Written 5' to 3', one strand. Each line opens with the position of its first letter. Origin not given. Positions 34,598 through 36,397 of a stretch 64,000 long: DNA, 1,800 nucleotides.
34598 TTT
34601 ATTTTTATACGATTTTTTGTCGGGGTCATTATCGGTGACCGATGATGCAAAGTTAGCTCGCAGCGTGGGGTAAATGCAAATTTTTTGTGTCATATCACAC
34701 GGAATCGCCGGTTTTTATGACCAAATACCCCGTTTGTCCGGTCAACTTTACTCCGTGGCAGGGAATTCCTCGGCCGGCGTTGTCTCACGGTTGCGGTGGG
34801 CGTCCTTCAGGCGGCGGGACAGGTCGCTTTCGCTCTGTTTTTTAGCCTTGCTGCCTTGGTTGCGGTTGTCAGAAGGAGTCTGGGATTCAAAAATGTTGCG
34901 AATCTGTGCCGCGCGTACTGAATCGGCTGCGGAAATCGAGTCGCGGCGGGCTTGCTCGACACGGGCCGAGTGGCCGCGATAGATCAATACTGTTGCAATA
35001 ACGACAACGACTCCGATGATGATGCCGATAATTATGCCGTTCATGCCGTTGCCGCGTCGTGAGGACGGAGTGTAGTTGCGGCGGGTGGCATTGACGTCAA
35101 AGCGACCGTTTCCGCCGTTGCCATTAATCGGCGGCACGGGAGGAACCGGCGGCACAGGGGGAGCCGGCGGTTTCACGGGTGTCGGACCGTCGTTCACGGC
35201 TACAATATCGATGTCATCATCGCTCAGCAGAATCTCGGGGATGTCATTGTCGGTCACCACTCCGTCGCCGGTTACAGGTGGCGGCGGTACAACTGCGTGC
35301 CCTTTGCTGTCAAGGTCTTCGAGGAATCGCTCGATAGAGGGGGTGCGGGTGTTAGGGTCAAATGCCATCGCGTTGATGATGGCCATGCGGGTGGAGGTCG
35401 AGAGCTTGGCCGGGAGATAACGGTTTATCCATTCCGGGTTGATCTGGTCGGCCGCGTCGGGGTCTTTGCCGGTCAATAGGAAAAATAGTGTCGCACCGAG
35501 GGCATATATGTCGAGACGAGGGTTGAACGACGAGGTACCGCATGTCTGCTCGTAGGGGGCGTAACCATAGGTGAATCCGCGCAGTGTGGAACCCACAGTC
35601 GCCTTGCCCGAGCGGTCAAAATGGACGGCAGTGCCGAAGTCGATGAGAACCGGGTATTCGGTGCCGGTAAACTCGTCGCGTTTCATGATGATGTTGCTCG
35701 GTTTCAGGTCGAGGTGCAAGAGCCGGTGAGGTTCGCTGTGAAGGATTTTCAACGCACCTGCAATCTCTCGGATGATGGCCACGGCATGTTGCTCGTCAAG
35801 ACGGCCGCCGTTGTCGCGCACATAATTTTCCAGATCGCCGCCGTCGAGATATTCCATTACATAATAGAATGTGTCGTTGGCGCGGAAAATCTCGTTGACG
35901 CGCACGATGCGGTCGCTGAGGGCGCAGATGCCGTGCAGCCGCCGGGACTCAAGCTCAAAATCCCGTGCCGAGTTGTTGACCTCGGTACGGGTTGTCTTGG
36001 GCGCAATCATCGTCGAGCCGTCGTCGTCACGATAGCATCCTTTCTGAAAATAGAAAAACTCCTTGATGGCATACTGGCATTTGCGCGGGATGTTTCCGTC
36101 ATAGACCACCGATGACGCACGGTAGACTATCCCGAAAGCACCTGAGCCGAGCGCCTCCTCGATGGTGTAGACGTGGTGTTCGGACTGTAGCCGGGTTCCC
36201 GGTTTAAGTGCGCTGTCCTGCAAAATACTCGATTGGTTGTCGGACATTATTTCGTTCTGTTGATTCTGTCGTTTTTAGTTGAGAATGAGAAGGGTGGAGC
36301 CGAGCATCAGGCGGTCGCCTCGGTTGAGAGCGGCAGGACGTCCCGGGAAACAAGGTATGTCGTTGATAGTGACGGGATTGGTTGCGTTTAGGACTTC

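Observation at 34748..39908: Six-gene caspase / LytTR / FHA / Hanks-kinase module I cannot assign to a named system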

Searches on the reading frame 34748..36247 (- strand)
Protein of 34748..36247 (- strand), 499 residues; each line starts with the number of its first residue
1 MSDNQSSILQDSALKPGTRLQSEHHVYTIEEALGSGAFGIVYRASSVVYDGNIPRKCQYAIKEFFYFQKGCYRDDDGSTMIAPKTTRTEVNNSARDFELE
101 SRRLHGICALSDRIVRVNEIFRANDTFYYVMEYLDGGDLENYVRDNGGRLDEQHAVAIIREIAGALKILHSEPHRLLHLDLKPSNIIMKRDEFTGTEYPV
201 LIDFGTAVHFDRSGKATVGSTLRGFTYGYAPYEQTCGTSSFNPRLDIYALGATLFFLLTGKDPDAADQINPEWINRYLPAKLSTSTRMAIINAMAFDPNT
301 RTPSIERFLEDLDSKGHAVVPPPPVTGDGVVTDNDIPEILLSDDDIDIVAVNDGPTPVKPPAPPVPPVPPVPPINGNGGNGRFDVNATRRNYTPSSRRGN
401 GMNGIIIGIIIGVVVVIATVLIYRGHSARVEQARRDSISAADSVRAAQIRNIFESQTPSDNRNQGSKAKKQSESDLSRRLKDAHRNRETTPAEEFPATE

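Call 3: search_protein_families(library=pfam, proteins=[window:34748-36247:-], max_evalue=0.1)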
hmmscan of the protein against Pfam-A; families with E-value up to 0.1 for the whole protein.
window:34748-36247:- (499 aa): 7 families
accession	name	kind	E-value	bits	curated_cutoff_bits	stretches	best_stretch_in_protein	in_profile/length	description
PF00069.31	Pkinase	-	5.7e-28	98.5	31.7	1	28-270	2-203/263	Protein kinase domain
PF07714.23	PK_Tyr_Ser-Thr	-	5.3e-16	59.1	23.1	1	29-265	3-205/258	Protein tyrosine and serine/threonine kinase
PF01636.29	APH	-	2.4e-06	27.9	23.2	1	119-172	63-110/239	Phosphotransferase enzyme family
PF03109.22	ABC1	-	0.0028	17.3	22.9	1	126-217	142-224/244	ABC1 atypical kinase-like domain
PF12704.14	MacB_PCD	-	0.024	15.4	27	1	406-447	5-45/207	MacB-like periplasmic core domain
PF17667.7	Pkinase_fungal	-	0.035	13.2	24.1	1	160-216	293-348/387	Fungal protein kinase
PF01163.29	RIO1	-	0.047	13.7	22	1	49-211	3-155/187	RIO domain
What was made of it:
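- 34748..36247 (-): Hanks-type Ser/Thr kinase (499 aa, non-RD). It has a Pro-rich linker, one TM helix (residues 404-422) and a 77-aa basic extracytoplasmic tail. Pkinase E=5.7e-28 (call 3).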

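Call 4: search_protein_families(library=padloc, proteins=[window:34748-36247:-], max_evalue=0.1)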
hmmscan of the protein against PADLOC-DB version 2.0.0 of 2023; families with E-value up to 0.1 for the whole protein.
window:34748-36247:- (499 aa): 33 families (the best 25 are shown)
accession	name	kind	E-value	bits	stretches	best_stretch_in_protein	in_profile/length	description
PDLC04138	mad6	-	7.2e-40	135.5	1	24-313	50-311/659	mads_6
PDLC04047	PD-T4-6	-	4.1e-34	116.1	1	26-314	11-271/327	-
PDLC04053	PD-T4-6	-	6.7e-33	112.5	1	113-314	70-270/311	-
PDLC04042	PD-T4-6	-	1.3e-31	108.4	1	25-314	9-271/292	-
PDLC04043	PD-T4-6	-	5.1e-29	99.6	1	113-312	76-274/452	-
PDLC04045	PD-T4-6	-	1.3e-28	98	1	26-315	34-298/350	-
PDLC04054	PD-T4-6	-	1.4e-28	98.3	1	126-331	85-291/347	-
PDLC04044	PD-T4-6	-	4.4e-27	93.2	1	89-315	76-292/372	-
PDLC04060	PD-T4-6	-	6.9e-25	85.9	1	87-267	42-212/486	-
PDLC03920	MkoA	-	9.8e-24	81.7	1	85-314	40-276/1112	-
PDLC04039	PD-T4-6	-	1.6e-23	81.4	1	124-466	86-440/458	-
PDLC04048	PD-T4-6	-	2e-23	81.4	1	81-279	39-230/354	-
PDLC04057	PD-T4-6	-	7.6e-23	79.2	1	112-314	68-269/443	-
PDLC04051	PD-T4-6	-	1.2e-21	75.2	1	126-312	109-291/476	-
PDLC04062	PD-T4-6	-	5.1e-21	73.2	1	30-314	37-292/450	-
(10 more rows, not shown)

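Call 5: search_protein_families(library=ncbifam, proteins=[window:34748-36247:-], max_evalue=0.1)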
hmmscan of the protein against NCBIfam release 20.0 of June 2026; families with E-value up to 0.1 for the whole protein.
window:34748-36247:- (499 aa): 15 families
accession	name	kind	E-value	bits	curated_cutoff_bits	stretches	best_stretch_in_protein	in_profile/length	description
NF047741.1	antiphage_MADS6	equivalog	8.6e-28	97.2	460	3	153-314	299-459/612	methylation-associated defense system protein kinase MAD6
NF033483.0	PknB_PASTA_kin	equivalog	1.2e-24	87.3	450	1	112-375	67-308/563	Stk1 family PASTA domain-containing Ser/Thr kinase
NF038150.1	lanthi_synth_IV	equivalog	1.7e-22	79.6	650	1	111-316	252-457/851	class IV lanthionine synthetase LanL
NF052427.1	StpK7MSMEG_1200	equivalog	8.1e-21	74.1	900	1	114-270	69-215/601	serine/threonine protein kinase StpK7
NF033442.0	BREX_PglW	equivalog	8.8e-10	36.9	990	1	138-322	297-493/1391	BREX system serine/threonine kinase PglW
NF058632.1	SerThrKinPrkT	equivalog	1.1e-09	37.8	280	2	123-212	91-170/322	serine/threonine protein kinase PrkT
NF038151.1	lanthi_synth_III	equivalog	1.1e-08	34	575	1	111-259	283-424/833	class III lanthionine synthetase LanKC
NF053615.1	SerThrKinAfsKStmc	equivalog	4.4e-07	28.9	1300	1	133-263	93-212/809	protein serine/threonine kinase AfsK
TIGR03903.1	TOMM_kin_cyc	equivalog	2.6e-05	22.3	705.75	1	105-261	29-186/1267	TOMM system kinase/cyclase fusion protein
NF043056.1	T4SS_LegK1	equivalog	3.9e-05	22.4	550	1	124-254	151-280/516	Dot/Icm T4SS effector kinase LegK1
TIGR03724.2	arch_bud32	equivalog_domain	8.7e-05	22.1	125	1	125-211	66-135/193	KEOPS complex kinase/ATPase Bud32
NF009651.0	PRK13184.1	equivalog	0.00016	19.8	839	1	114-263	64-230/932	serine/threonine-protein kinase PknD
NF011463.0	PRK14879.1-4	equivalog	0.0056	16.1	188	1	129-212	95-165/237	Kae1-associated kinase Bud32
NF033761.1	gliding_GltJ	equivalog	0.049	12.7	450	1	384-461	348-428/671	adventurous gliding motility protein GltJ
NF009776.0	PRK13275.1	equivalog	0.06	12.6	64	0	395-423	38-66/70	tetrahydromethanopterin S-methyltransferase subunit F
